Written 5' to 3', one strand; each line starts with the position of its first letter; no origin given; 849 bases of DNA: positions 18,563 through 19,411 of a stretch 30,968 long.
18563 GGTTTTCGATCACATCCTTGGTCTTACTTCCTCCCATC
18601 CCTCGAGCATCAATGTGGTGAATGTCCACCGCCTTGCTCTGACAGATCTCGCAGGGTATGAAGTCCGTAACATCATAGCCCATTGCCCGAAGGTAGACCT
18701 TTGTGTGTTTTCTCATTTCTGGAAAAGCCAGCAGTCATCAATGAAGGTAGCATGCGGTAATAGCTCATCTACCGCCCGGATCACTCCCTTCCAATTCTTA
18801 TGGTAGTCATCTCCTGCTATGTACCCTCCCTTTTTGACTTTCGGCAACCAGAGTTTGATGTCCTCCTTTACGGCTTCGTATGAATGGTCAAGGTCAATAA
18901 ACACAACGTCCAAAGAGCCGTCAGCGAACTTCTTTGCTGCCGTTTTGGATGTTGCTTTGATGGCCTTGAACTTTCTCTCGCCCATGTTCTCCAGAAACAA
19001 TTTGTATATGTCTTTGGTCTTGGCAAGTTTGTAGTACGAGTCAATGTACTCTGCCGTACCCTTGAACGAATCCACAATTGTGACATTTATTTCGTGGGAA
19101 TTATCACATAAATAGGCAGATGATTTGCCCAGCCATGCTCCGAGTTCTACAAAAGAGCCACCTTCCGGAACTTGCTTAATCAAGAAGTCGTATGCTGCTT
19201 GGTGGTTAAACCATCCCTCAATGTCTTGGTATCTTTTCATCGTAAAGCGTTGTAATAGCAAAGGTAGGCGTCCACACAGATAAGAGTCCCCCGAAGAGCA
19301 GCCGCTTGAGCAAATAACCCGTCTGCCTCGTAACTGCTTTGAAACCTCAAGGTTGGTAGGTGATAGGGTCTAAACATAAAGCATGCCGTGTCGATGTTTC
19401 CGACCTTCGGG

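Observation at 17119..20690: Three glycosyltransferases plus a SAM methyltransferase in one operon with the packaging genes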

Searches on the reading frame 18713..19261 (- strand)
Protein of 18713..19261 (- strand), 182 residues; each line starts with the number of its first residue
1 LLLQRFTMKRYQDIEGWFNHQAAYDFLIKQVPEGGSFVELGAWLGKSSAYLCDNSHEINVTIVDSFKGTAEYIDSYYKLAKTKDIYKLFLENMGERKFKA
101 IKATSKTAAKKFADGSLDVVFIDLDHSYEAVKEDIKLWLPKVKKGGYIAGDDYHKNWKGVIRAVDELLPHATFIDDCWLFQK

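Call 3: search_protein_families(library=pfam, proteins=[window:18713-19261:-], max_evalue=0.1)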
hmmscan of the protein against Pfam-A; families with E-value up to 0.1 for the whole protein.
window:18713-19261:- (182 aa): 2 families
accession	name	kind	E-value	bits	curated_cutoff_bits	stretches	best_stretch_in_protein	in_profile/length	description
PF13578.12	Methyltransf_24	-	1.1e-19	71.7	26.3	1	38-153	1-105/105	Methyltransferase domain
PF05711.17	TylF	-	0.00011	22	23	1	28-166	88-241/264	Macrocin-O-methyltransferase (TylF)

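Call 4: search_protein_families(library=phrogs, proteins=[window:18713-19261:-], max_evalue=0.01)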
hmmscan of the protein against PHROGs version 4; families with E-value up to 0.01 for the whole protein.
window:18713-19261:- (182 aa): 1 family
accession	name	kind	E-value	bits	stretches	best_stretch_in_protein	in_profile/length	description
phrog_2675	-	other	2.6e-28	99.8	1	15-169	296-460/599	DNA methyltransferase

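Call 74: search_solved_structures(query=window:18713-19261:-, max_evalue=0.01)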
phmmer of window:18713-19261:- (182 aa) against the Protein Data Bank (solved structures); distinct sequences matched with E-value up to 0.01: 0.

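Call 105: find_related_loci(query=window:18713-19240:-, collection=viral_contigs, flank=6000)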
Query window:18713-19240:- (175 aa) in viral_contigs; peptide patterns used: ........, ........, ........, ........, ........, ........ (x = any residue, [..] = any of these).
191 stretches matched a pattern; 176 encode a relative of the query (tblastn E <= 1e-3); the best 80 are kept; 80 distinct loci.
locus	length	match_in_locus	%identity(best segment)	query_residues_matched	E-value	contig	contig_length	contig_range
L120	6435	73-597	92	1-175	1e-108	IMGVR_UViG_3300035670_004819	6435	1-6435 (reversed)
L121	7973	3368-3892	90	1-175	4e-107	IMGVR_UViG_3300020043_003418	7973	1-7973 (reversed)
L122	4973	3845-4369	90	1-175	3e-107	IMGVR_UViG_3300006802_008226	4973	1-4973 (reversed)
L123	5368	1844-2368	89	1-175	3e-105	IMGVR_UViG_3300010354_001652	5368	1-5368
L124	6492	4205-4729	88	1-175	2e-104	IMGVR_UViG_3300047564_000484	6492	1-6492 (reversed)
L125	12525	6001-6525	88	1-175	1e-104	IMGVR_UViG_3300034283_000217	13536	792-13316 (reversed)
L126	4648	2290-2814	88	1-175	1e-104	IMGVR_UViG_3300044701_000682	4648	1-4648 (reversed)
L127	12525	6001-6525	86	1-175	1e-103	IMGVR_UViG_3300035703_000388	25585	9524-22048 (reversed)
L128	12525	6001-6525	85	1-175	1e-102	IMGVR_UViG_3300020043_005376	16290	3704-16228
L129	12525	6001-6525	85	1-175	3e-102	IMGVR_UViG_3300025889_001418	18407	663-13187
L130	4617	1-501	90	9-175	8e-101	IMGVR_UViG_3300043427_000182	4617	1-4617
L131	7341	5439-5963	90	1-175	6e-99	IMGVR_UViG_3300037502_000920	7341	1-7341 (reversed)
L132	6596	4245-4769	82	1-175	9e-98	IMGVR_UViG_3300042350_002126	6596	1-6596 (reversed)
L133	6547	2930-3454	82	1-175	9e-98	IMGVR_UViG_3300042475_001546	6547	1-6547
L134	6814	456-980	82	1-175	5e-98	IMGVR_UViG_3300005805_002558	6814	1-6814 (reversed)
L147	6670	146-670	80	1-175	6e-95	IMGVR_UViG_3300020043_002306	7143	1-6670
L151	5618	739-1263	86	1-175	2e-94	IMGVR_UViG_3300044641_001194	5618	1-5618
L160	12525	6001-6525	78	1-175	1e-93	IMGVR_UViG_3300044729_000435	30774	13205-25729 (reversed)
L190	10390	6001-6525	73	1-175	7e-87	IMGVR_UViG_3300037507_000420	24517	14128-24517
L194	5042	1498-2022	71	1-175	1e-86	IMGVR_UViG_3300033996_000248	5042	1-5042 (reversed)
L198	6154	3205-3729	73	1-175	2e-86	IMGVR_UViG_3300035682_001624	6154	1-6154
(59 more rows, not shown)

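Call 110: find_homologous_proteins(query=L151:2724-3548:+, max_evalue=0.001)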
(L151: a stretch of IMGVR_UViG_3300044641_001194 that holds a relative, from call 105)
Query L151:2724-3548:+ (274 aa): 3685 proteins with E <= 0.001 among 4143 candidates; the best 120 are listed.
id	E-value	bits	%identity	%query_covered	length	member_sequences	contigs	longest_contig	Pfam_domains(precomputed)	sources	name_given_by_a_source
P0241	6.1e-163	559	91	99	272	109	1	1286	PF12851.14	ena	-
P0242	4.0e-152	523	89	92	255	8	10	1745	PF12851.14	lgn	-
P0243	2.2e-150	518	89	93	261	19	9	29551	PF12851.14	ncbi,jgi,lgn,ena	jgi:hypothetical protein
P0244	2.2e-150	518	89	93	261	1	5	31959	PF12851.14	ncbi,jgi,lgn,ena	jgi:hypothetical protein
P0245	7.4e-150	516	89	93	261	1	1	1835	PF12851.14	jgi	-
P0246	7.2e-148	509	86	93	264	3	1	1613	PF12851.14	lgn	-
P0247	1.2e-146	505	86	93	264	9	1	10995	PF12851.14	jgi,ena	jgi:hypothetical protein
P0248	3.5e-146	504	86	93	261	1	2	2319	PF12851.14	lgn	-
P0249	3.3e-145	501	87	93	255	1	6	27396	PF12851.14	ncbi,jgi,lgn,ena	jgi:hypothetical protein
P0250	1.8e-144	498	83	92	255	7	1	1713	PF12851.14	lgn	-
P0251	2.4e-144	498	85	93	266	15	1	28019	PF12851.14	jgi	jgi:hypothetical protein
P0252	1.9e-140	485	82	93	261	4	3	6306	PF12851.14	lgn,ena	-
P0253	1.6e-139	482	82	93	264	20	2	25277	PF12851.14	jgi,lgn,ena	jgi:hypothetical protein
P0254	3.5e-124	432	73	93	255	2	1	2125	PF12851.14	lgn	-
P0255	2.1e-123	429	77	93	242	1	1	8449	PF12851.14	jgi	jgi:hypothetical protein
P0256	2.1e-121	423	72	93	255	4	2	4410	PF12851.14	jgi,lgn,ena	jgi:hypothetical protein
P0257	2.1e-121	423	73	93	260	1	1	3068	PF12851.14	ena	-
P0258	3.1e-121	422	72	92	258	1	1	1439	PF12851.14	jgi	jgi:hypothetical protein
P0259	4.6e-120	418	72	93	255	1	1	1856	PF12851.14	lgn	-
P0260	6.9e-120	418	69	97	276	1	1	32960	PF12851.14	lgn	-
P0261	8.7e-120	417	71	93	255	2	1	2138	PF12851.14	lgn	-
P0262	8.8e-120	417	70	93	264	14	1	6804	PF12851.14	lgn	-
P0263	6.0e-119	415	71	92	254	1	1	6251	PF12851.14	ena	-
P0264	2.2e-118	413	71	92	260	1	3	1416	PF12851.14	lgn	-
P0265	3.0e-118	412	68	99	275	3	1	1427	PF12851.14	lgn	-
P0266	8.1e-118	411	70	96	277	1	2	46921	PF12851.14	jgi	jgi:hypothetical protein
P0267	1.4e-117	410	70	93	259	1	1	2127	PF12851.14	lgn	-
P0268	1.6e-117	410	71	93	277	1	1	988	PF12851.14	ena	-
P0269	2.6e-117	409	69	93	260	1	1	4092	PF12851.14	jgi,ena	-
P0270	6.2e-117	408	68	93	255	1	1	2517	PF12851.14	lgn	-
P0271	6.9e-117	408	69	93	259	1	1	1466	PF12851.14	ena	-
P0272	1.2e-116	407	68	93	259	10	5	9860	PF12851.14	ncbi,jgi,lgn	jgi:hypothetical protein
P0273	1.2e-116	407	71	93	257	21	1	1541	PF12851.14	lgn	-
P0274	1.7e-116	407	71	93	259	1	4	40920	PF12851.14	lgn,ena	-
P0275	2.1e-116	406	68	97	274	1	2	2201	PF12851.14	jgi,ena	jgi:hypothetical protein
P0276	2.6e-116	406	68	92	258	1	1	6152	PF12851.14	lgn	-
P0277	2.7e-116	406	70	92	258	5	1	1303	PF12851.14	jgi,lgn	jgi:hypothetical protein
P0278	3.1e-116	406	68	93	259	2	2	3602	PF12851.14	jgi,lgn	jgi:hypothetical protein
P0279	3.7e-116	405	70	93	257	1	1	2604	PF12851.14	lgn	-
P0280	3.8e-116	405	70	93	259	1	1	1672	PF12851.14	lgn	-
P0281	5.2e-116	405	69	93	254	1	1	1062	PF12851.14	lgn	-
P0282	6.1e-116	405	71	93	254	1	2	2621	PF12851.14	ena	-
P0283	6.7e-116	405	69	93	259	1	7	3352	PF12851.14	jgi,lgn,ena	-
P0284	9.2e-116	404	69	93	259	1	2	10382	PF12851.14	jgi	jgi:hypothetical protein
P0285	1.0e-115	404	68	97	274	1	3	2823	PF12851.14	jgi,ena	jgi:hypothetical protein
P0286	1.2e-115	404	70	92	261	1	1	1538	PF12851.14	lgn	-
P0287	1.3e-115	404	71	92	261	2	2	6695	PF12851.14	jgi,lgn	-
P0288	1.3e-115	404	69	93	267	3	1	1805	PF12851.14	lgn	-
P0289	1.8e-115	403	69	93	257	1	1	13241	PF12851.14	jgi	jgi:hypothetical protein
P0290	2.1e-115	403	69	93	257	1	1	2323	PF12851.14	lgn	-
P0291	2.6e-115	403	68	92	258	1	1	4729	PF12851.14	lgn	-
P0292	2.8e-115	403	69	92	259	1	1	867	PF12851.14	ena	-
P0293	3.2e-115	402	69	93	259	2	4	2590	PF12851.14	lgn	-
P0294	3.5e-115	402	68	97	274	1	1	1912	PF12851.14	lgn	-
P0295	3.5e-115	402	69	93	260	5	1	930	PF12851.14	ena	-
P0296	3.5e-115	402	69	93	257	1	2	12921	PF12851.14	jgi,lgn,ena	-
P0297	3.9e-115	402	70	92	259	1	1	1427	PF12851.14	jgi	jgi:hypothetical protein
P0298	4.3e-115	402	68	93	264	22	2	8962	PF12851.14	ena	-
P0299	5.5e-115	402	67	98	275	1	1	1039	PF12851.14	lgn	-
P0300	7.0e-115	401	68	93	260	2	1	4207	PF12851.14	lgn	-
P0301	8.0e-115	401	69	92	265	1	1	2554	PF12851.14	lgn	-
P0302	8.5e-115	401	67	97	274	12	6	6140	PF12851.14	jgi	jgi:hypothetical protein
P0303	8.8e-115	401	69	93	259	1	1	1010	PF12851.14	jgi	jgi:hypothetical protein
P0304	9.3e-115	401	68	92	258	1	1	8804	PF12851.14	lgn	-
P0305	1.0e-114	401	69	92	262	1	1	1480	PF12851.14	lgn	-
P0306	1.1e-114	401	68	93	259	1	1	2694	PF12851.14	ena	-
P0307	1.3e-114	400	68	92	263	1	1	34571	PF12851.14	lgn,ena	-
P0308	1.3e-114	400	69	92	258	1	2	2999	PF12851.14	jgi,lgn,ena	jgi:hypothetical protein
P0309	1.3e-114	400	71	93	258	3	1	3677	PF12851.14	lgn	-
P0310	1.3e-114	400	69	94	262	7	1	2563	PF12851.14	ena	-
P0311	1.4e-114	400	68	93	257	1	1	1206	PF12851.14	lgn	-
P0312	1.5e-114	400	65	99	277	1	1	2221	PF12851.14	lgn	-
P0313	1.8e-114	400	70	92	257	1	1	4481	PF12851.14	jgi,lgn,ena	jgi:hypothetical protein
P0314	1.8e-114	400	69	93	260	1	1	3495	PF12851.14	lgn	-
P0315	1.9e-114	400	69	92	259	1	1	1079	PF12851.14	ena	-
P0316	2.1e-114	400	70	92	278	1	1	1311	PF12851.14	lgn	-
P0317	2.1e-114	400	69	93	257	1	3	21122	PF12851.14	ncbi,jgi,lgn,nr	ncbi:MAG: hypothetical protein FJY17_02065 [Bacteroidetes bacterium]|nr:hypothetical protein [Bacter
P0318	2.2e-114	400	68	93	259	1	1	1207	PF12851.14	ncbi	-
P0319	2.2e-114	400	68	93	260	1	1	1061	PF12851.14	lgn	-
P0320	2.5e-114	399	68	93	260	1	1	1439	PF12851.14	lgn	-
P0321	2.6e-114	399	68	93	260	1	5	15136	PF12851.14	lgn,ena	-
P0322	2.7e-114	399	69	92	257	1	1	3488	PF12851.14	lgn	-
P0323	3.8e-114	399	68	92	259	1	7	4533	PF12851.14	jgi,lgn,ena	jgi:hypothetical protein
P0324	3.8e-114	399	68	93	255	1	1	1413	PF12851.14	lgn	-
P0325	3.8e-114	399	68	93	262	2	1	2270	PF12851.14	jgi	-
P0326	4.5e-114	399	69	93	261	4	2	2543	PF12851.14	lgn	-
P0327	4.7e-114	399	68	92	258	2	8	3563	PF12851.14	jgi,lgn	-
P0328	4.9e-114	399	68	93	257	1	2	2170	PF12851.14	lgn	-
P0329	5.0e-114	398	68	93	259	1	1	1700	PF12851.14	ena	-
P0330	5.8e-114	398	68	93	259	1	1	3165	PF12851.14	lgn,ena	-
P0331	6.6e-114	398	68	93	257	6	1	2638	PF12851.14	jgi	jgi:hypothetical protein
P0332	6.6e-114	398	68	93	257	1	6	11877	PF12851.14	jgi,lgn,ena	jgi:hypothetical protein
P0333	6.8e-114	398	68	93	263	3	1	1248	PF12851.14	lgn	-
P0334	7.0e-114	398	68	93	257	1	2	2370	PF12851.14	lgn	-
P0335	7.2e-114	398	70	92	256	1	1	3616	PF12851.14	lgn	-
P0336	7.4e-114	398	68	92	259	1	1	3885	PF12851.14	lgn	-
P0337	7.6e-114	398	68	93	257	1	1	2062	PF12851.14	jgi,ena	-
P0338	7.6e-114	398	68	93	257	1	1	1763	PF12851.14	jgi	-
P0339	7.8e-114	398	69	92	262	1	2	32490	PF12851.14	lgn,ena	-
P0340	8.3e-114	398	68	93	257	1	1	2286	PF12851.14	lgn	-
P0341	8.4e-114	398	68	93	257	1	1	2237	PF12851.14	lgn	-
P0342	8.5e-114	398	67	94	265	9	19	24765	PF12851.14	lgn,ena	-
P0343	8.7e-114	398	68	93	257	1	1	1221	PF12851.14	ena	-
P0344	9.1e-114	398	69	92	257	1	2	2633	PF12851.14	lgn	-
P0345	9.3e-114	398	67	93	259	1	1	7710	PF12851.14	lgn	-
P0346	9.3e-114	398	68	93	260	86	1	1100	PF12851.14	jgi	jgi:hypothetical protein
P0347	9.4e-114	398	68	93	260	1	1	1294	PF12851.14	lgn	-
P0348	1.1e-113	397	69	92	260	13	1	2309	PF12851.14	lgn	-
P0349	1.1e-113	397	68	93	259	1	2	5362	PF12851.14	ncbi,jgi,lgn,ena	jgi:hypothetical protein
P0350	1.2e-113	397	68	92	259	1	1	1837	PF12851.14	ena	-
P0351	1.2e-113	397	68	93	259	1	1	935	PF12851.14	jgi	-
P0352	1.2e-113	397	68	92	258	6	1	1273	PF12851.14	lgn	-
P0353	1.2e-113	397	68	93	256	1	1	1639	PF12851.14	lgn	-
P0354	1.2e-113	397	69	92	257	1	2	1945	PF12851.14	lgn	-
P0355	1.2e-113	397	69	92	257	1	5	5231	PF12851.14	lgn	-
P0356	1.3e-113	397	68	93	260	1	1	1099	PF12851.14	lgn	-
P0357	1.3e-113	397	68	93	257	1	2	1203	PF12851.14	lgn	-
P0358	1.4e-113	397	68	92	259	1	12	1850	PF12851.14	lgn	-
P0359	1.4e-113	397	69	93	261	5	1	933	PF12851.14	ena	-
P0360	1.4e-113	397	68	93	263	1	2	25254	PF12851.14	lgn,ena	-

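Call 112: search_solved_structures(query=L160:8266-9354:+, max_evalue=0.001)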
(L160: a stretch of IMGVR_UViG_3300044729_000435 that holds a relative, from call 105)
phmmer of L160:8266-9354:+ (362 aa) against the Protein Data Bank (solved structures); distinct sequences matched with E-value up to 0.001: 31.
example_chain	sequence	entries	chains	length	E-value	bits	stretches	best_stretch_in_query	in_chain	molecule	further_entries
3hdq_A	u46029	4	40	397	3.7e-100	338.8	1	5-361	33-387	UDP-galactopyranose mutase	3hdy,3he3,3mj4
1wam_A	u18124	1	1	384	4.6e-86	292.4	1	5-356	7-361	UDP-GALACTOPYRANOSE MUTASE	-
2bi7_A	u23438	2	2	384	4.8e-86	292.3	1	5-356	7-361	UDP-GALACTOPYRANOSE MUTASE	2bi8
3gf4_A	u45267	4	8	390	2.1e-85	290.2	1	5-356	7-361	UDP-galactopyranose mutase | Probable UDP-galactopyranose mutase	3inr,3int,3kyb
4xgk_A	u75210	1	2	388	3.9e-80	272.9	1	5-359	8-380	UDP-galactopyranose mutase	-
5eqf_A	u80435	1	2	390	4e-80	272.9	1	5-359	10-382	UDP-galactopyranose mutase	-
5br7_A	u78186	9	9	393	4.1e-80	272.8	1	5-359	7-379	UDP-galactopyranose mutase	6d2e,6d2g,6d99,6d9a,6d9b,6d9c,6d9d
1i8t_A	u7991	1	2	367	1.1e-79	271.5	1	3-356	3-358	UDP-GALACTOPYRANOSE MUTASE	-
5eqd_A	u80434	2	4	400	3.2e-75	256.7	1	5-360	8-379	UDP-galactopyranose mutase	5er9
5f3r_A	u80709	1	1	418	3.8e-75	256.5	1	5-360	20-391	UDP-galactopyranose mutase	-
4rpg_B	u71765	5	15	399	1.9e-74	254.2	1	5-360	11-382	UDP-galactopyranose mutase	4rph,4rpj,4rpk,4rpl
1v0j_A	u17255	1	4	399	2.1e-74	254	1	5-360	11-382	UDP-GALACTOPYRANOSE MUTASE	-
4mo2_B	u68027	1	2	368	2.7e-74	253.7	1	3-357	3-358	UDP-galactopyranose mutase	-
9rum_A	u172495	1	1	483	3.4e-05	26.4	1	5-90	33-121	Tetrapodal ancestor of L-amino acid oxidase: Q225A mutant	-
9qs1_A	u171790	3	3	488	3.5e-05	26.4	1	5-90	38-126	Tetrapodal ancestor of L-amino acis oxidases | Tetrapodal ancestor of L-amino acid oxidases | Tetrapodal ancestor of L-amino acid oxidases co-crystallised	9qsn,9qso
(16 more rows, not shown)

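Call 114: search_solved_structures(query=L190:7285-8346:+, max_evalue=0.01)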
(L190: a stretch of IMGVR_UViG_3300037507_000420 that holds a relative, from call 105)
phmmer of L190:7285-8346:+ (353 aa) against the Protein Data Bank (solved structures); distinct sequences matched with E-value up to 0.01: 178 (the best 60 are shown).
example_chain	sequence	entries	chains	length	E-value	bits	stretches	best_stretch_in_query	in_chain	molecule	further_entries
6s47_Bi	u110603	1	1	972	7.4e-10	41.8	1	81-149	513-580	[NU+] prion formation protein 1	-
8s7v_K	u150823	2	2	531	8.6e-09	38.2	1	79-178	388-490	Glycine betaine/carnitine/choline transport ATP-binding protein OpuCA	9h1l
8jvh_A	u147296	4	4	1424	2.2e-07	33.6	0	110-172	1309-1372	Multidrug resistance protein 1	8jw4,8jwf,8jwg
9ws4_A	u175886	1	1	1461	2.4e-07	33.5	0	110-172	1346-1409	Multidrug resistance protein 1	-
8woi_A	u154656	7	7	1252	5.6e-07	32.3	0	117-160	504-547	ABC transporter B family member 19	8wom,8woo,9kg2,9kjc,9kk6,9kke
6ha8_V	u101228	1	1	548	8.9e-07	31.6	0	90-148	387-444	Nucleotide-binding protein ExpZ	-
7msc_x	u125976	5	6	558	1.1e-06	31.3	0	100-155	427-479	Energy-dependent translational throttle protein EttA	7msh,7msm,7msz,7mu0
5dgx_A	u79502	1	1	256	1.3e-06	31.1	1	114-168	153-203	Lipid A export ATP-binding/permease protein MsbA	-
8jwi_A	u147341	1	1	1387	1.5e-06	30.9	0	110-172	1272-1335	Multidrug resistance protein 1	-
7qkr_A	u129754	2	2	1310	1.8e-06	30.6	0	115-164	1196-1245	Plasma membrane ATP-binding cassette transporter required for the export of a-factor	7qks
8sx7_A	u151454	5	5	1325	2.6e-06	30.1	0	116-152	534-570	Multidrug resistance-associated protein 4 | Multidrug resistance-associated protein 4 isoform X1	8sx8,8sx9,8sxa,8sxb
7niu_A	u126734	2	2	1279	2.9e-06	29.9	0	116-162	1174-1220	Isoform 2 of Phosphatidylcholine translocator ABCB4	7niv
8sa0_A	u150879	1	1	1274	3e-06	29.9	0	116-162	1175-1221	ATP-dependent translocase ABCB1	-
8gmg_A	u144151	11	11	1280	3.1e-06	29.9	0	116-162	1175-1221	ATP-dependent translocase ABCB1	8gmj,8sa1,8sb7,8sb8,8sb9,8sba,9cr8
6qex_A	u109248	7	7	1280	3.1e-06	29.9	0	116-162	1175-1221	Multidrug resistance protein 1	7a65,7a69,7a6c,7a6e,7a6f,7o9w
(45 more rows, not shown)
